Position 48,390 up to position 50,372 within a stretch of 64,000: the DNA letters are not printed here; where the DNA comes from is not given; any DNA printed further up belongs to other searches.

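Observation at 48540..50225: PASTA-domain transmembrane pseudokinase in a presumed diderm, FCB-like genome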

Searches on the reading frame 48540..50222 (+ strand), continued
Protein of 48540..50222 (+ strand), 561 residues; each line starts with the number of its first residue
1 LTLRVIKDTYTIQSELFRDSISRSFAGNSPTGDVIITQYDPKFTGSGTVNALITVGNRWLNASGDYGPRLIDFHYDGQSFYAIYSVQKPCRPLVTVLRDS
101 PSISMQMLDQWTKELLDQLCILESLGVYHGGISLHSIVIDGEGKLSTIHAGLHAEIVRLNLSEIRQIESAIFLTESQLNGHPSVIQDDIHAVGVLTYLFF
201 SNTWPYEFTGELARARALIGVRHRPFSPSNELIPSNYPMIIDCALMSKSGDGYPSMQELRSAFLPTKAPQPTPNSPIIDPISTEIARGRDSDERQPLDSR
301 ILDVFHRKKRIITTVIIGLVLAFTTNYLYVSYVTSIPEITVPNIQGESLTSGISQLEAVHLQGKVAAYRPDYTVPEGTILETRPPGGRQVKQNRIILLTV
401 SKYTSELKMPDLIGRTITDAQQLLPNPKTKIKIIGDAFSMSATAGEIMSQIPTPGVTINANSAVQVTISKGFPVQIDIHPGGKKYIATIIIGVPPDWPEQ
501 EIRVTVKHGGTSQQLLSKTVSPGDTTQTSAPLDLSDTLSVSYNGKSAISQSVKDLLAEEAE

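Call 43: find_encoding_contigs(protein=P0027, flank=8000, max_places=2)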
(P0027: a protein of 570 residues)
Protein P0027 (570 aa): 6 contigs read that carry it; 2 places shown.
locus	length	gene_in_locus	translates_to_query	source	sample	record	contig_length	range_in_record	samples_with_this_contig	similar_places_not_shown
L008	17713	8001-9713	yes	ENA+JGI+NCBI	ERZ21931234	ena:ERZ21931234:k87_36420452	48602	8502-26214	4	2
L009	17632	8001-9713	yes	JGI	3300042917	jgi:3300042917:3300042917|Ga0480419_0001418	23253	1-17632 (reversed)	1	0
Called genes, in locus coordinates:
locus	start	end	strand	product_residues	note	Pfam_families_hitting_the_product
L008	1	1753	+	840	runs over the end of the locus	-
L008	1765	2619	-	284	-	PF00497:SBP_bac_3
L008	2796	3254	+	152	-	PF13463:HTH_27 (faint), PF22381:Staph_reg_Sar_Rot, PF01047:MarR, PF12802:MarR_2 (weak)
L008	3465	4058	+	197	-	PF04264:YceI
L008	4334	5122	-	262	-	PF00106:adh_short, PF08659:KR, PF13561:adh_short_C2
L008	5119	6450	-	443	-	PF01235:Na_Ala_symp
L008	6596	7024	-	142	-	PF13173:AAA_14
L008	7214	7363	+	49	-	-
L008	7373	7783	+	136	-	PF00472:RF-1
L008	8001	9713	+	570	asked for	PF00069:Pkinase (weak), PF03793:PASTA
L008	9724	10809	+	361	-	PF00383:dCMP_cyt_deam_1, PF14437:MafB19-deam, PF01872:RibD_C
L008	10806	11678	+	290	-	PF01259:SAICAR_synt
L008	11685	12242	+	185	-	-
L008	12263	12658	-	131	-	PF00575:S1, PF13509:S1_2 (faint)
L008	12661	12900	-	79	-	PF04977:DivIC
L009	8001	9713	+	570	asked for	PF00069:Pkinase (weak), PF03793:PASTA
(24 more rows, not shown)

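Call 51: predict_structure(alignment_id=A3)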
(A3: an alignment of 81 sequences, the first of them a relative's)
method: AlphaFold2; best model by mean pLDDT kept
length: 561 residues; sequences in the alignment: 81
mean_pLDDT: 91.5   pTM: 0.54
mean pLDDT of the five models: 91.5, 91.2, 91.2, 91.1, 91.0
residues with pLDDT >= 90: 473; 70-90: 44; 50-70: 8; < 50: 36
segments of 3 or more residues with pLDDT < 50: 268-303
pLDDT, mean of each block of 10 residues (from residue 1): 88 97 98 98 97 95 86 98 97 97 95 97 93 97 96 97 96 96 96 98 97 95 96 95 87 94 73 45 42 40 60 92 95 92 98 98 96 92 98 97 87 97 92 97 97 95 96 97 97 98 97 97 98 97 97 94 83
secondary structure, 60 per line:
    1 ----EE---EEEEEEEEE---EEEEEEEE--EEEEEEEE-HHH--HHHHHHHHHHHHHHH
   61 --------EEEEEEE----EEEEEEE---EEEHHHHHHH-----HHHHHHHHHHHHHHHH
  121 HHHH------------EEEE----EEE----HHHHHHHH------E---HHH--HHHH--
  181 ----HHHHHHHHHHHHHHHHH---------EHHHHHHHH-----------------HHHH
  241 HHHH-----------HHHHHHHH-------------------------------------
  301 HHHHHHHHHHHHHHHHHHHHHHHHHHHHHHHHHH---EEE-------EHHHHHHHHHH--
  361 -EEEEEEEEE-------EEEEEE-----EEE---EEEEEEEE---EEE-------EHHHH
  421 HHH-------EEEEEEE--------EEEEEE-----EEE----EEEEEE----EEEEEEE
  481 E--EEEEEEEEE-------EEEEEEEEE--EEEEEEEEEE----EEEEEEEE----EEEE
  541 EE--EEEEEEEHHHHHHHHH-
elements in order: E10-18 E22-29 E32-39 H46-60 E69-75 E80-86 E90-92 H93-99 H105-124 E137-140 E145-147 H152-159 H175-178 H185-201 H212-219 H237-244 H256-263 H301-334 E338-340 H349-358 E362-370 E378-383 E389-391 E395-402 E406-408 H417-423 E431-437 E446-451 E457-459 E464-469 E474-481 E484-492 E500-508 E511-520 E525-532 E537-542 E545-551 H552-560

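Call 53: fold_search(model_id=the predicted structure, library=pdb)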
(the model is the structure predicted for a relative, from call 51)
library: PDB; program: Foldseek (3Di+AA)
matches with E <= 10: 2000; with E <= 0.001: 2000
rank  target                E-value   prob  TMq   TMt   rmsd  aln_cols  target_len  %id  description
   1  9ymt                  1.1e-15  1.00  0.40  0.79   3.4       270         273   16  Staphylococcus aureus serine/threonine kinase Stk1 with inhibitor GW779439X (released 2026-03-11)
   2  4eqm_A                6.9e-15  1.00  0.40  0.80   3.3       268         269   16  Structural analysis of Staphylococcus aureus serine/threonine kinase PknB (released 2012-06-27)
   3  4ow8                  1.6e-14  1.00  0.42  0.81   3.0       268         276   17  Crystal structure of kinase domain of PknA from Mtb (released 2015-02-04)
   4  4x3f_A                2.4e-14  1.00  0.40  0.77   3.3       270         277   14  Crystal structure of the intracellular domain of the M. tuberculosis Ser/Thr kinase PknA (released 2015-01-21)
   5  4x3f_B                2.7e-14  1.00  0.40  0.77   3.2       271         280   14  Crystal structure of the intracellular domain of the M. tuberculosis Ser/Thr kinase PknA (released 2015-01-21)
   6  4x3f_C                3.2e-14  1.00  0.40  0.77   3.0       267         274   15  Crystal structure of the intracellular domain of the M. tuberculosis Ser/Thr kinase PknA (released 2015-01-21)
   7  6b2q_C                4.4e-14  1.00  0.39  0.78   3.4       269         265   15  Dual Inhibition of the Essential Protein Kinases A and B in Mycobacterium tuberculosis (released 2018-02-14)
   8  4eqm_D                7.4e-14  1.00  0.40  0.79   3.9       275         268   16  Structural analysis of Staphylococcus aureus serine/threonine kinase PknB (released 2012-06-27)
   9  5u6y_A                1.2e-13  1.00  0.36  0.44  34.4       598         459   11  Pseudo-atomic model of the CaMKIIa holoenzyme. (released 2017-06-21)
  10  6i2p_A                2.4e-13  1.00  0.38  0.72   5.4       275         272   12  Crystal structure of the Mycobacterium tuberculosis PknB kinase domain (L33E mutant) in complex with its substrate Gar (released 2019-05-22)
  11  6b2p                  3.2e-13  1.00  0.38  0.78   3.6       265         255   12  Dual Inhibition of the Essential Protein Kinases A and B in Mycobacterium tuberculosis (released 2018-02-14)
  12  6b2q_B                3.8e-13  1.00  0.39  0.77   3.2       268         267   16  Dual Inhibition of the Essential Protein Kinases A and B in Mycobacterium tuberculosis (released 2018-02-14)
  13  6b2q_A                4.0e-13  1.00  0.39  0.78   3.3       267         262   14  Dual Inhibition of the Essential Protein Kinases A and B in Mycobacterium tuberculosis (released 2018-02-14)
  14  6i2p_B                4.7e-13  1.00  0.36  0.70   5.9       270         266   12  Crystal structure of the Mycobacterium tuberculosis PknB kinase domain (L33E mutant) in complex with its substrate Gar (released 2019-05-22)
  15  1o6y                  7.0e-13  1.00  0.39  0.78   3.9       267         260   12  Catalytic domain of PknB kinase from Mycobacterium tuberculosis (released 2003-01-30)
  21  3py9                  1.3e-12  1.00  0.13  0.24  22.7       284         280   15  X-ray structural studies of the entire extra-cellular region of the Ser/Thr kinase PrkC from Staphylococcus aureus (released 2011-01-19)
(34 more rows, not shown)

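Call 67: find_encoding_contigs(protein=P0004, flank=8000, max_places=1)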
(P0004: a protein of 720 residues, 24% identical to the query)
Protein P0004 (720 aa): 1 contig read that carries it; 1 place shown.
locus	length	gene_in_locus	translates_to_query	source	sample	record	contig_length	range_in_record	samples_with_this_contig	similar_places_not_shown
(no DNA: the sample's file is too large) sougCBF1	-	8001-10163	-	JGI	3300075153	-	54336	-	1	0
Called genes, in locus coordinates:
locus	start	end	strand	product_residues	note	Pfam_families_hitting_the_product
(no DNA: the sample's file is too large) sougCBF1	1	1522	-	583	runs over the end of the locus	PF01627:Hpt (weak), PF02518:HATPase_c, PF01584:CheW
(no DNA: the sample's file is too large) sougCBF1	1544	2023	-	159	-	PF01584:CheW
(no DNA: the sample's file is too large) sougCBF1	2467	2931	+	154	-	PF03793:PASTA (weak)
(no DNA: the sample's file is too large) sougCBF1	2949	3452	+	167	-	-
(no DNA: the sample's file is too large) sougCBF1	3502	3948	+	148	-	PF16697:Yop-YscD_cpl, PF00498:FHA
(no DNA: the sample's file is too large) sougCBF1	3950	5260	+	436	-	PF01098:FTSW_RODA_SPOVE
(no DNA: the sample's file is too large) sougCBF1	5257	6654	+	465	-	PF21922:PBP_dimer_2, PF00905:Transpeptidase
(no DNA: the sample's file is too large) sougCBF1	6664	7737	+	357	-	PF04055:Radical_SAM, PF13186:SPASM (faint)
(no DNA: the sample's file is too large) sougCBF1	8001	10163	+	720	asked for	PF00069:Pkinase, PF01636:APH (faint), PF07714:PK_Tyr_Ser-Thr, PF03109:ABC1 (weak), PF03793:PASTA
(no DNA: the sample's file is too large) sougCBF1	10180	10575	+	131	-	PF01242:PTPS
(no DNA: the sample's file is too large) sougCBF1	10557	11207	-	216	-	-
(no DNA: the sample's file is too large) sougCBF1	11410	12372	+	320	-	PF03793:PASTA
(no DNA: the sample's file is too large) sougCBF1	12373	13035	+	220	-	PF00834:Ribul_P_3_epim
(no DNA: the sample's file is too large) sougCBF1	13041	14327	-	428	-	PF07719:TPR_2 (faint), PF13181:TPR_8 (faint), PF17874:TPR_MalT, PF13432:TPR_16 (faint), PF14938:SNAP (faint), PF13424:TPR_12 (weak), PF00515:TPR_1 (weak), PF13424:TPR_12 (weak)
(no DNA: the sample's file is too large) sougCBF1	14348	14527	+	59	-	-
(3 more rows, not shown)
